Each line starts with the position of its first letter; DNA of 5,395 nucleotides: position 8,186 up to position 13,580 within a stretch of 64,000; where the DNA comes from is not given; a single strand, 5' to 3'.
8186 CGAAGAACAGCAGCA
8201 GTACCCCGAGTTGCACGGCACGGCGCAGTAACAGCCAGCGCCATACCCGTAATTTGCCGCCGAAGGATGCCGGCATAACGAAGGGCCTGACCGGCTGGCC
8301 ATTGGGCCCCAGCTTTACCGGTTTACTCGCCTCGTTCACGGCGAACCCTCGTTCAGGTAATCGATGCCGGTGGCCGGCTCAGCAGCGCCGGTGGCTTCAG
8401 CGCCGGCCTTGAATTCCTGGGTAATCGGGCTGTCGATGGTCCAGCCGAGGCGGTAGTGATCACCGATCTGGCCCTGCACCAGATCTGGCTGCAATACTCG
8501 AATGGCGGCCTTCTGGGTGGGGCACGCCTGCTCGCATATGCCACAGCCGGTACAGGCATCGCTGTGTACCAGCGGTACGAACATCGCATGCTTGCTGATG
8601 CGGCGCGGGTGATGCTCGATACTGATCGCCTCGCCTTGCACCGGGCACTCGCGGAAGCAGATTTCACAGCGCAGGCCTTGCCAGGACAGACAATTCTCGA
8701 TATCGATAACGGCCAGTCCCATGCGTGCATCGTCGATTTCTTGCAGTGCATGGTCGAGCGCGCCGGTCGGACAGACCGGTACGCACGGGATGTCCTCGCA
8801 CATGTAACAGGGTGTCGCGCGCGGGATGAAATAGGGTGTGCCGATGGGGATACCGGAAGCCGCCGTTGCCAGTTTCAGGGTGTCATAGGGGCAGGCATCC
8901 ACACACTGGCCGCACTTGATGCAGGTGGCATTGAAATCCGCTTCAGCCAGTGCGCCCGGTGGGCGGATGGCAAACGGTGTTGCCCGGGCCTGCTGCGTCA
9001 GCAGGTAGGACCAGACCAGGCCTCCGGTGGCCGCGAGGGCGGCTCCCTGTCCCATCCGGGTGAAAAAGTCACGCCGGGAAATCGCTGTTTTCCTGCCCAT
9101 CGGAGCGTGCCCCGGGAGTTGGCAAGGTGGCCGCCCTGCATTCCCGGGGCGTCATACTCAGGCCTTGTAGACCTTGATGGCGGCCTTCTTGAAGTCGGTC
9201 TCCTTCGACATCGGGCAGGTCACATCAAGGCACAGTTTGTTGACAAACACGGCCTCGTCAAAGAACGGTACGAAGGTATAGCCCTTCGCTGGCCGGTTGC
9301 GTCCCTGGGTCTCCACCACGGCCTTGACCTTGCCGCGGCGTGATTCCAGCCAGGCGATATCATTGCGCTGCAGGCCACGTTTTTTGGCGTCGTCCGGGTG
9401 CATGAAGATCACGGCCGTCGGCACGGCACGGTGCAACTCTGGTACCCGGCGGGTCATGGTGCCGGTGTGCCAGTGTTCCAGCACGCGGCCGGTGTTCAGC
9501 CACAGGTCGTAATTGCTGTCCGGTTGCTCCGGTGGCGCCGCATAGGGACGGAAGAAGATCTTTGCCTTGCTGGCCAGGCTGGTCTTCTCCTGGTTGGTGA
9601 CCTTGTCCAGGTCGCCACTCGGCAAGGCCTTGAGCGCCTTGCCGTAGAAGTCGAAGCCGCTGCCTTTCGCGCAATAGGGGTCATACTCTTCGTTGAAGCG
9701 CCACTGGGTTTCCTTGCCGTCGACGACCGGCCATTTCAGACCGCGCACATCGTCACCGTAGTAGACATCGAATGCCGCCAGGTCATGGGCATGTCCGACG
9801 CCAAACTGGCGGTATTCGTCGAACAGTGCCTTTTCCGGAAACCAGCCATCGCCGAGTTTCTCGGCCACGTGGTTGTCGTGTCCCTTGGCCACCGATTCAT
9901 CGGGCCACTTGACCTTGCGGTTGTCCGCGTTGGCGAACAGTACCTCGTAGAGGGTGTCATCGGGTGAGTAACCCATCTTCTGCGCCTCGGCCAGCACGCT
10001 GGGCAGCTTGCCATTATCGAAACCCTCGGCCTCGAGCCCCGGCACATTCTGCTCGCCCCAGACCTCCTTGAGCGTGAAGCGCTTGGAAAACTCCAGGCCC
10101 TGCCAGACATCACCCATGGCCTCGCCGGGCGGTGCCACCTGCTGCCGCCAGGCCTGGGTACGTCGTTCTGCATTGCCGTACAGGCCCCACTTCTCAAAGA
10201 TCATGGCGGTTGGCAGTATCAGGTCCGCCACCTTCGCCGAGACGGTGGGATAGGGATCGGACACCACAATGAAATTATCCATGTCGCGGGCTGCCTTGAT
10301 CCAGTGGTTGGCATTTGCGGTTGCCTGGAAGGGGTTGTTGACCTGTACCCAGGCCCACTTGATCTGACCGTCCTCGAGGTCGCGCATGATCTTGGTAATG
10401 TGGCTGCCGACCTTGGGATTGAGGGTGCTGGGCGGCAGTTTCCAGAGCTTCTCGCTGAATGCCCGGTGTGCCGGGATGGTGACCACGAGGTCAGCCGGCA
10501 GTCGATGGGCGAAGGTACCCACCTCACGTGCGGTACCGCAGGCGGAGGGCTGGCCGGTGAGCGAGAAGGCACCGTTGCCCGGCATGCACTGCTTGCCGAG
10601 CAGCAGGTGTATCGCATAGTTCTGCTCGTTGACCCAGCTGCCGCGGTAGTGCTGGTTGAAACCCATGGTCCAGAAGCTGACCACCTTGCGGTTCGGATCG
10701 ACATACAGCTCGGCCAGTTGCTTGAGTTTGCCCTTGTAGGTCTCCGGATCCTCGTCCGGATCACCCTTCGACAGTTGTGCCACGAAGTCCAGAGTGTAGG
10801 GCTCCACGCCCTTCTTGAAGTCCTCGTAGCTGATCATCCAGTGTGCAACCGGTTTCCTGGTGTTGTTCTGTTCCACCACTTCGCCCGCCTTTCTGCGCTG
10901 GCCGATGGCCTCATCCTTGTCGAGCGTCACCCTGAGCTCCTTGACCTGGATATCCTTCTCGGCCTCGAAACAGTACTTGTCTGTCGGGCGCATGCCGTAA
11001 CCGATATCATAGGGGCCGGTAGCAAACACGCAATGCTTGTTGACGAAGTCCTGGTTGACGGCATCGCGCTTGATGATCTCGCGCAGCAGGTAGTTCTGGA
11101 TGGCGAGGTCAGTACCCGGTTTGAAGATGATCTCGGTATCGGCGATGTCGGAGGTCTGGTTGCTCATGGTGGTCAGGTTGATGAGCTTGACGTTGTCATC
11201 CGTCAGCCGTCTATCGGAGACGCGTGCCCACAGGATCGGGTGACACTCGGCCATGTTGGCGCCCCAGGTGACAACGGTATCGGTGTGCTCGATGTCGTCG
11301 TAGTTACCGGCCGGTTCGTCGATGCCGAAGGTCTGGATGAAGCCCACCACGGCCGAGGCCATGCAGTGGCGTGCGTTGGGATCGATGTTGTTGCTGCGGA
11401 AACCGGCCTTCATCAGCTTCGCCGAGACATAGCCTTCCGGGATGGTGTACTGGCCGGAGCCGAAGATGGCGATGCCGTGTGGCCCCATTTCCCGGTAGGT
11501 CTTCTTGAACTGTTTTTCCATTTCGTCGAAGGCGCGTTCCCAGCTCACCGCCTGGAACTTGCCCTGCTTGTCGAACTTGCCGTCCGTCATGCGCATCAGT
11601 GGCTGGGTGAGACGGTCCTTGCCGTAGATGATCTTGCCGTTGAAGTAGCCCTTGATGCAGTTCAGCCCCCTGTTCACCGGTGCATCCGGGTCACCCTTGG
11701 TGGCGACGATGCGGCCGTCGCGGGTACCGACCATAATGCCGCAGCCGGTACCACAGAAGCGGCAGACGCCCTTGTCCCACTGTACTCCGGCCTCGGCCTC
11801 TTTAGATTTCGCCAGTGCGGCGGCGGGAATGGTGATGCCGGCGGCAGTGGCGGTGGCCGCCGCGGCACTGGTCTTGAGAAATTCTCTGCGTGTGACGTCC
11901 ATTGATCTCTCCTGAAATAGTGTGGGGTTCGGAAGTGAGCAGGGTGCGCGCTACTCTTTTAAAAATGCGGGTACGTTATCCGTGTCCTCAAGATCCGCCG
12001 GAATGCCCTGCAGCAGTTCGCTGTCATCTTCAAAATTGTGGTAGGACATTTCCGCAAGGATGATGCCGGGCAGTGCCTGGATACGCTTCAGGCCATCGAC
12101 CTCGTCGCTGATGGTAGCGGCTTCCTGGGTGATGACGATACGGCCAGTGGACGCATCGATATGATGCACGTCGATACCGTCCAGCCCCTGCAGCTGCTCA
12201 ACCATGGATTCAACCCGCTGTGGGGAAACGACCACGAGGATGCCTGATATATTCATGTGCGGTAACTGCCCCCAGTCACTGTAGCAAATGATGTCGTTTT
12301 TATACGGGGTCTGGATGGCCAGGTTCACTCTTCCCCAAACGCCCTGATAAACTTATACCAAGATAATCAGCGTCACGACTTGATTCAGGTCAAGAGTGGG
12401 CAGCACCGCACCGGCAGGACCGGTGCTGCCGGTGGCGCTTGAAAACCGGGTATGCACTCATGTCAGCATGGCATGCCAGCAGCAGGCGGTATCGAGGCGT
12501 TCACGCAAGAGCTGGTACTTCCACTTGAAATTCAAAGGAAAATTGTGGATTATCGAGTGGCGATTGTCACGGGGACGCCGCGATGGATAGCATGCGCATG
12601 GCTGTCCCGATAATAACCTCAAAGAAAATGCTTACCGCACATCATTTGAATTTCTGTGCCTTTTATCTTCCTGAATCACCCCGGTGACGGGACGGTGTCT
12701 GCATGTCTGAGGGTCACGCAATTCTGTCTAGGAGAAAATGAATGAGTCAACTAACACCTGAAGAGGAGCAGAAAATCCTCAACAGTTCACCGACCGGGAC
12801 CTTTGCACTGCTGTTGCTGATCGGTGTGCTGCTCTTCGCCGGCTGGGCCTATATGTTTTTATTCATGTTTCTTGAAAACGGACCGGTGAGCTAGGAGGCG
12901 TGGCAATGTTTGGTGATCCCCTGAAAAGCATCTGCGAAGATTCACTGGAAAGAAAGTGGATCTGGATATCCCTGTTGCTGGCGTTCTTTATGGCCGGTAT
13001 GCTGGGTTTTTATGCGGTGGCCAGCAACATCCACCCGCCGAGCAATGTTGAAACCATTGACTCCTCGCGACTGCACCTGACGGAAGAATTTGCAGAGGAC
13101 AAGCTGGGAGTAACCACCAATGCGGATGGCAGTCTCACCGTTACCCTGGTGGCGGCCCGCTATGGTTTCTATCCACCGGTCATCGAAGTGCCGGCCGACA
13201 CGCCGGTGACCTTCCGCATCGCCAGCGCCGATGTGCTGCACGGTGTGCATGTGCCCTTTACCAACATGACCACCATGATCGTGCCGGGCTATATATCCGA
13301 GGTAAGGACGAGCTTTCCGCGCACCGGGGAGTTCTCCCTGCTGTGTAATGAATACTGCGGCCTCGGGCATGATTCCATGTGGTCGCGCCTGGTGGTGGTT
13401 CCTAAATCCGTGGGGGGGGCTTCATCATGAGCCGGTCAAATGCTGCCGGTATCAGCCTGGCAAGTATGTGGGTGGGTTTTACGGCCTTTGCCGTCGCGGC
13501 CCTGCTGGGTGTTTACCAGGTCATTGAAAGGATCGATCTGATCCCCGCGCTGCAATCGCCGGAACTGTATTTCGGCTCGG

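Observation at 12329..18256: B-family (ba3-like) or sNOR-like CuA-containing heme-copper oxidase operon with a subunit IIa peptide, a frameshifted subunit I, its own cytochrome c and a CcoI-type copper pump, divergent from nap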

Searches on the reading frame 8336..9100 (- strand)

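Call 27: search_protein_families(library=pfam, proteins=[window:8336-9100:-], max_evalue=0.001)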
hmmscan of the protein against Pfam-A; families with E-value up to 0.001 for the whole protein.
window:8336-9100:- (254 aa): 13 families
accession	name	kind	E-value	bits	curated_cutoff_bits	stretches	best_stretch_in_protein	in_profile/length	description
PF12838.12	Fer4_7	-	3.2e-16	60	27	2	59-114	1-52/52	4Fe-4S dicluster domain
PF13187.11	Fer4_9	-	1.7e-13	50.8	27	2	144-196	4-50/52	4Fe-4S dicluster domain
PF00037.32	Fer4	-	9.7e-13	47.8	21.1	2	178-195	3-20/24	4Fe-4S binding domain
PF12837.12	Fer4_6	-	1.1e-12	47.6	25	2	179-196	5-22/24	4Fe-4S binding domain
PF13237.11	Fer4_10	-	4.8e-12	46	25.5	1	179-198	5-26/53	4Fe-4S dicluster domain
PF13484.11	Fer4_16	-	1.6e-09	38.8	30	0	59-78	1-20/66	4Fe-4S double cluster binding domain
PF12797.12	Fer4_2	-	1.9e-09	37.3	24.5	2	175-195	2-22/22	4Fe-4S binding domain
PF13183.11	Fer4_8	-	1.1e-08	35.9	27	1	144-195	7-66/68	4Fe-4S dicluster domain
PF14697.11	Fer4_21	-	1.8e-08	34.8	35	1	130-197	1-55/59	4Fe-4S dicluster domain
PF13534.11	Fer4_17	-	9.2e-08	33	22.2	0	55-73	41-59/61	4Fe-4S dicluster domain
PF12800.12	Fer4_4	-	9.7e-08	32.1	24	1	58-73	2-17/17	4Fe-4S binding domain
PF12798.12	Fer4_3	-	1.7e-07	32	27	0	60-73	1-14/15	4Fe-4S binding domain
PF25160.1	LdpA_Fe-S-bd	-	2e-06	27.9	27.6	0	46-77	13-45/49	LdpA Fe-S cluster-binding domain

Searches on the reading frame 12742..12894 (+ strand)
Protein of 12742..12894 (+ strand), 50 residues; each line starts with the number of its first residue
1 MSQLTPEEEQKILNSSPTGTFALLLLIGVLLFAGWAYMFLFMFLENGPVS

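Call 5: search_protein_families(library=pfam, proteins=[window:12742-12894:+], max_evalue=0.01)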
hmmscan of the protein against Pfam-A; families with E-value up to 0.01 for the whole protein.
window:12742-12894:+ (50 aa): 0 families

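Call 15: search_protein_families(library=ncbifam, proteins=[window:12742-12894:+], max_evalue=1)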
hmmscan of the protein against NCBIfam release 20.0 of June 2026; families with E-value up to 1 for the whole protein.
window:12742-12894:+ (50 aa): 0 families

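Call 16: search_protein_families(library=pfam, proteins=[window:12742-12894:+], max_evalue=10)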
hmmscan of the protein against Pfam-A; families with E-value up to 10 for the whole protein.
window:12742-12894:+ (50 aa): 0 families

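Call 24: search_solved_structures(query=A2, max_evalue=10, show_alignments=2)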
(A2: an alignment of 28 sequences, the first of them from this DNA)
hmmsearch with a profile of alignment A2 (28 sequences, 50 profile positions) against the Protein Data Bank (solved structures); distinct sequences matched with E-value up to 10: 8.
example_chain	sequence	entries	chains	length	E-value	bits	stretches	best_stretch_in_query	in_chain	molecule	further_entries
1xme_C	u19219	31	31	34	0.0011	21.6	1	14-47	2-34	Cytochrome c oxidase polypeptide IIA | Cytochrome c oxidase polypeptide 2A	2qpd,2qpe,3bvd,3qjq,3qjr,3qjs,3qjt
1ehk_C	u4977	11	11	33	0.0014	21.3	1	15-47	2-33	BA3-TYPE CYTOCHROME-C OXIDASE | Cytochrome c oxidase polypeptide 2A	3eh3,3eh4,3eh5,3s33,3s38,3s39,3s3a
1bg1_A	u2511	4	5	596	0.33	13.7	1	1-23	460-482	PROTEIN (TRANSCRIPTION FACTOR STAT3B) | Signal transducer and activator of transcription 3 | Isoform Stat3B of Signal transducer and activator of transcription 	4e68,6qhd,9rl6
6tlc_B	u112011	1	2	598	0.33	13.7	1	1-23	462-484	Signal transducer and activator of transcription 3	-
8zps_R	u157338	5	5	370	0.59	12.9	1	20-41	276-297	Prolactin-releasing peptide receptor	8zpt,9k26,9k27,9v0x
3cwg_A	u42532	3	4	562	0.7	12.7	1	1-23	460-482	Signal transducer and activator of transcription 3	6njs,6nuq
7eib_A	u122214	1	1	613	2.4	10.9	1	20-45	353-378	B1 bradykinin receptor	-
7deg_C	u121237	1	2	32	5.8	9.7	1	17-47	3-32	Cytochrome oxidase subunit IIa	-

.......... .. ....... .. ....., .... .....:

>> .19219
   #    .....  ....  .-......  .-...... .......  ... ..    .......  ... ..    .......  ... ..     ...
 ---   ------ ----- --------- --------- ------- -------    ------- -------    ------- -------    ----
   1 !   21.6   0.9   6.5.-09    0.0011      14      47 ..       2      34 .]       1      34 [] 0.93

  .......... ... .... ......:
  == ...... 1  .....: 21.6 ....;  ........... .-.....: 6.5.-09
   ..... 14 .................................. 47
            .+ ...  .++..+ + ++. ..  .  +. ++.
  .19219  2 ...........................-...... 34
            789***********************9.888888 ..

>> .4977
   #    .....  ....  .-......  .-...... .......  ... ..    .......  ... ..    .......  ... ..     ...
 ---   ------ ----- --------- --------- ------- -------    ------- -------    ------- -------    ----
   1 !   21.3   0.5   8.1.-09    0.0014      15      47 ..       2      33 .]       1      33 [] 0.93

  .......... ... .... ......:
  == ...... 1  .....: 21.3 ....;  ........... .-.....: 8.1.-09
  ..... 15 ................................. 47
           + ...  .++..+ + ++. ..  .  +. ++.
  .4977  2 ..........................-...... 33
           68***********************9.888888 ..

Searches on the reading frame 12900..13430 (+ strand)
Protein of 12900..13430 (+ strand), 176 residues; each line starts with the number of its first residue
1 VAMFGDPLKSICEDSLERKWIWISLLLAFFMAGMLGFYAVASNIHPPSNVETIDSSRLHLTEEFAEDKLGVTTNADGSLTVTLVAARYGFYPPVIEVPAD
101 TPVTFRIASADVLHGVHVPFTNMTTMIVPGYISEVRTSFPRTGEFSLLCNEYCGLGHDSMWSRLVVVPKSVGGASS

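Call 5: search_protein_families(library=pfam, proteins=[window:12900-13430:+], max_evalue=0.01)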
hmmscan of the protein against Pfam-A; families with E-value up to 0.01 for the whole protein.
window:12900-13430:+ (176 aa): 2 families
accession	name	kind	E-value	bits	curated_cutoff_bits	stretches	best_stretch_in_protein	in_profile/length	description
PF00116.26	COX2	-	4.7e-09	36.6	22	1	96-160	49-113/120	Cytochrome C oxidase subunit II, periplasmic domain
PF13473.12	Cupredoxin_1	-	0.0015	19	27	1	73-150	15-93/104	Cupredoxin-like domain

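Call 9: find_encoding_contigs(protein=window:12900-13430:+, flank=6000, max_places=8)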
Protein window:12900-13430:+ (176 aa): no gene with exactly this product is on record in the collection.

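Call 11: find_encoding_contigs(protein=window:12906-13430:+, flank=6000, max_places=8)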
Protein window:12906-13430:+ (174 aa): no gene with exactly this product is on record in the collection.

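Call 15: search_protein_families(library=ncbifam, proteins=[window:12900-13430:+], max_evalue=1)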
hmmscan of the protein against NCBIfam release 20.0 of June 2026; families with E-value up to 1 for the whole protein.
window:12900-13430:+ (176 aa): 7 families
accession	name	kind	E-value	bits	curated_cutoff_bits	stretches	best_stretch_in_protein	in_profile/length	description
TIGR02866.1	CoxB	equivalog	5e-17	62.1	147.7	1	95-169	120-194/202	cytochrome c oxidase subunit II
NF050117.1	aa3_CtaC_Actin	exception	2.4e-11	43.3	250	1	92-169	158-235/244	aa3-type cytochrome oxidase subunit II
TIGR04246.1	nitrous_NosZ_Gp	equivalog_domain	6.5e-07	28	625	1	76-168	482-578/578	Sec-dependent nitrous-oxide reductase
NF041074.2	quin_ox_SoxA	equivalog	5.5e-06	26.3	110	1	73-164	56-151/154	proton pump complex quinol oxidase subunit SoxA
TIGR01433.1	CyoA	equivalog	0.0011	18.3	266.2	1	95-163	141-209/226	ubiquinol oxidase subunit II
NF052460.1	L-NosZ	equivalog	0.02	13.4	700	1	68-166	368-478/480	clade III lactonase-type nitrous-oxide reductase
NF007816.0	PRK10525.1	equivalog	0.043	12.9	511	1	95-167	153-225/318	cytochrome o ubiquinol oxidase subunit II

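Call 25: search_solved_structures(query=window:12900-13430:+, max_evalue=0.001, show_alignments=1)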
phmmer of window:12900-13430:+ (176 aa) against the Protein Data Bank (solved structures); distinct sequences matched with E-value up to 0.001: 39.
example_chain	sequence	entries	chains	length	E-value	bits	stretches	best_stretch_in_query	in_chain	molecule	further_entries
3s33_B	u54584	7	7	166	1.1e-28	103.2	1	16-166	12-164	Cytochrome c oxidase subunit 2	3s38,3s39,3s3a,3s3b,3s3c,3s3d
3eh3_B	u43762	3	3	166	1.1e-28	103.2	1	16-166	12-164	Cytochrome c oxidase subunit 2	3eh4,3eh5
1ehk_B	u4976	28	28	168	1.1e-28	103.2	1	16-166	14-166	BA3-TYPE CYTOCHROME-C OXIDASE | Cytochrome c oxidase polypeptide II | Cytochrome c oxidase subunit 2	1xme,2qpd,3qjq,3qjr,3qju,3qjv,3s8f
2qpe_B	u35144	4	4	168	1.1e-28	103.2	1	16-166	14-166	Cytochrome c oxidase subunit 2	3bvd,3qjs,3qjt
2fwl_B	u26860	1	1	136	3.8e-26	94.9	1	42-166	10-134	Cytochrome c oxidase subunit II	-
2cua_A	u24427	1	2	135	4e-26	94.8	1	42-166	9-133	PROTEIN (CUA)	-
2lln_A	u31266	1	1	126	8.9e-26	93.7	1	46-166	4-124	Cytochrome c oxidase subunit 2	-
6pty_A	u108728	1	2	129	4.1e-22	81.8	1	45-166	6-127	Cytochrome c oxidase subunit 2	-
6ptt_A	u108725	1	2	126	5.2e-22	81.5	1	46-166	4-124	Cytochrome c oxidase subunit 2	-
5u7n_A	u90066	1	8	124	2.7e-17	66.1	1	45-152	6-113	Cytochrome c oxidase subunit 2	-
7deg_B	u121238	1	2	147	7.2e-14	54.9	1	94-166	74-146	Cytochrome oxidase subunit II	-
6hu9_b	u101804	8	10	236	1.9e-08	37.3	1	96-165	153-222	Cytochrome c oxidase subunit 2 | CYTOCHROME C OXIDASE SUBUNIT 2; SYNONYM: CYTOCHROME C OXIDASE POLYPEPTIDE II, COX2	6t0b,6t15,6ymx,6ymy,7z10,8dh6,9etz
6giq_b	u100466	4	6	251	2.1e-08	37.1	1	96-165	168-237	Cytochrome c oxidase subunit 2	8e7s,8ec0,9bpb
7o37_b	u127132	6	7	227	3.8e-07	33.1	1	96-168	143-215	Cytochrome c oxidase subunit 2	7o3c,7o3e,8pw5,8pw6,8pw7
5z62_B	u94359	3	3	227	4.1e-07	32.9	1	95-169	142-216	Cytochrome c oxidase subunit 2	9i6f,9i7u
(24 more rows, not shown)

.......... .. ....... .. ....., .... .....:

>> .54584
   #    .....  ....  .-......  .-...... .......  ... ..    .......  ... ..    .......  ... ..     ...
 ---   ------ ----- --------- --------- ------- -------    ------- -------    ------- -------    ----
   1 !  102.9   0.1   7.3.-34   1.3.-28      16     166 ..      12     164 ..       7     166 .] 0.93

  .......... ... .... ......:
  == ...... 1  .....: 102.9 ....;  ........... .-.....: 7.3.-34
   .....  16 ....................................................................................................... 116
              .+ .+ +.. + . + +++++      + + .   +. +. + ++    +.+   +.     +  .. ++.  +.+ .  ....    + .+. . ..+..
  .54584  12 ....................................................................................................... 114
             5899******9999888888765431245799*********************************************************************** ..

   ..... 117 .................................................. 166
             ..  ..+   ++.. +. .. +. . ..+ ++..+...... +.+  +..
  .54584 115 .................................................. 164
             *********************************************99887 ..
